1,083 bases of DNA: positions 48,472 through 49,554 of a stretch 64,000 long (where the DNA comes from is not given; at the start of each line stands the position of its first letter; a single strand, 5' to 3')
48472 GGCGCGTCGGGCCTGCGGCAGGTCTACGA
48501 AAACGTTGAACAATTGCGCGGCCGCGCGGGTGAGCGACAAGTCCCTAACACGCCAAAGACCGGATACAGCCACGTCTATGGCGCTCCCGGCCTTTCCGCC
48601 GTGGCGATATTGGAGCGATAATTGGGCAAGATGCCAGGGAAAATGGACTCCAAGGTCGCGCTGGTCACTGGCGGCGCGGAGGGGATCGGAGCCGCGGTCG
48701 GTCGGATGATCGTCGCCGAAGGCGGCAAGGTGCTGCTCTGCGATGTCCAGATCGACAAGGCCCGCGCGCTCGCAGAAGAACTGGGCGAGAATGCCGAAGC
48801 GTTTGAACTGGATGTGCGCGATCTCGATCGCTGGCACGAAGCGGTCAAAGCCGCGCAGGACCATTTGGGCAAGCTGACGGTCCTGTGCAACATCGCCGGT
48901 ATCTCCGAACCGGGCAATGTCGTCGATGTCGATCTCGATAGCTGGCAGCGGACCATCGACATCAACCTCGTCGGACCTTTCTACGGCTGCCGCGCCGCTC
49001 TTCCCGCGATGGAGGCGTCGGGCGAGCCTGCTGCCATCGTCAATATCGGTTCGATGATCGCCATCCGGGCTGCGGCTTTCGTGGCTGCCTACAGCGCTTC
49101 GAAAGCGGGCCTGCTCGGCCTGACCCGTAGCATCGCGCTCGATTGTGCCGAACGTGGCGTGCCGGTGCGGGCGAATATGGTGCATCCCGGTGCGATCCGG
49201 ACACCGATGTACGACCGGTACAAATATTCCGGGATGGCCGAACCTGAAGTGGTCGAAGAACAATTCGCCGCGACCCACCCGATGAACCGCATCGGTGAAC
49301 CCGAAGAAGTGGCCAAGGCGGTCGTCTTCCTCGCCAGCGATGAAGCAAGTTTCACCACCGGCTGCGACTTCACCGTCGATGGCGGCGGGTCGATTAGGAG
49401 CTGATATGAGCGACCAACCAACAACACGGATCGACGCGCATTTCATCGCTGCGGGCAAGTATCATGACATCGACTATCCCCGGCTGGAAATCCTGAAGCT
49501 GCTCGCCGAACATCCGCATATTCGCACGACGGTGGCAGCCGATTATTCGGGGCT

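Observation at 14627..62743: About 48-kb catabolic super-cluster for an unidentified hydrophobic (terpenoid/steroid/oxidised-lipid) substrate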

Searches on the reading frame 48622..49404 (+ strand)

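Call 10: search_protein_families(library=pfam, proteins=[window:48622-49404:+], max_evalue=0.001)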
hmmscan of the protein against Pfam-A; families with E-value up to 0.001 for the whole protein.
window:48622-49404:+ (260 aa): 4 families
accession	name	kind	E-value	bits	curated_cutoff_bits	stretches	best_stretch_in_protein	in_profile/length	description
PF13561.12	adh_short_C2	-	5.6e-61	206.6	27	1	19-255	3-234/236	Enoyl-(Acyl carrier protein) reductase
PF00106.31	adh_short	-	1.2e-51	175.4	26.6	1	11-198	1-188/195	short chain dehydrogenase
PF23441.1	SDR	-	4.6e-07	29.9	27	1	100-255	107-254/258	SDR-like rossmann domain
PF08659.16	KR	-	5.8e-07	30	22.6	1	13-159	3-151/180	KR domain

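Call 51: search_protein_families(library=ncbifam, proteins=[window:48622-49404:+], max_evalue=1e-40)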
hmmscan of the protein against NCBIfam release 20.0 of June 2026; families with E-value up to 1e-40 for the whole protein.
window:48622-49404:+ (260 aa): 51 families (the best 25 are shown)
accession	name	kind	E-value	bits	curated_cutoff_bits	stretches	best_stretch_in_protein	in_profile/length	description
NF005473.0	PRK07069.1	equivalog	3e-69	233.5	339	1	4-255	4-258/262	SDR family oxidoreductase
NF004791.0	PRK06138.1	equivalog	3.4e-67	226.4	312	1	8-258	3-251/252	SDR family oxidoreductase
NF053702.1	TrHdxCHCADhChcB1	equivalog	2.8e-62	210.4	400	1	8-256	2-240/250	trans-4-hydroxycyclohexanecarboxylate dehydrogenase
NF052562.1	RADHDNL4305835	equivalog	1.5e-61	208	400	1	4-255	1-248/252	NADP-dependent (R)-specific alcohol dehydrogenase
NF005559.1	PRK07231.1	subfamily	1.6e-61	208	215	1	8-256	2-247/249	glucose 1-dehydrogenase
NF005067.0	PRK06484.1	equivalog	2.8e-59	201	713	1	7-255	6-250/524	short chain dehydrogenase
NF052558.1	MBtsdlDhBudC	equivalog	8.5e-58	195.8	270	1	9-257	2-242/250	meso-2,3-butanediol dehydrogenase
NF005469.0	PRK07063.1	equivalog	3.8e-57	193.8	306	1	6-257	3-255/260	SDR family oxidoreductase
NF004198.0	PRK05653.1-3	equivalog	1.8e-56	191.3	296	1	8-256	5-246/248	3-oxoacyl-ACP reductase FabG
NF005007.0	PRK06398.1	equivalog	5.9e-56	189.5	341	1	7-258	4-247/259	aldose dehydrogenase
TIGR03971.1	SDR_subfam_1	subfamily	1.1e-53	182.3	300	1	8-257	1-269/271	mycofactocin-coupled SDR family oxidoreductase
NF006121.0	PRK08265.1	subfamily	4.7e-53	180.4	294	1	7-258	4-247/263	short chain dehydrogenase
NF009466.0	PRK12826.1-2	subfamily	6.8e-53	179.7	222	1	9-257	2-245/248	3-oxoacyl-ACP reductase FabG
NF005681.0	PRK07478.1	subfamily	1.9e-52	178.2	267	1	7-259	3-252/254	SDR family oxidoreductase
TIGR01830.1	3oxo_ACP_reduc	equivalog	1.1e-51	175.9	297.75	1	13-255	1-237/239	3-oxoacyl-[acyl-carrier-protein] reductase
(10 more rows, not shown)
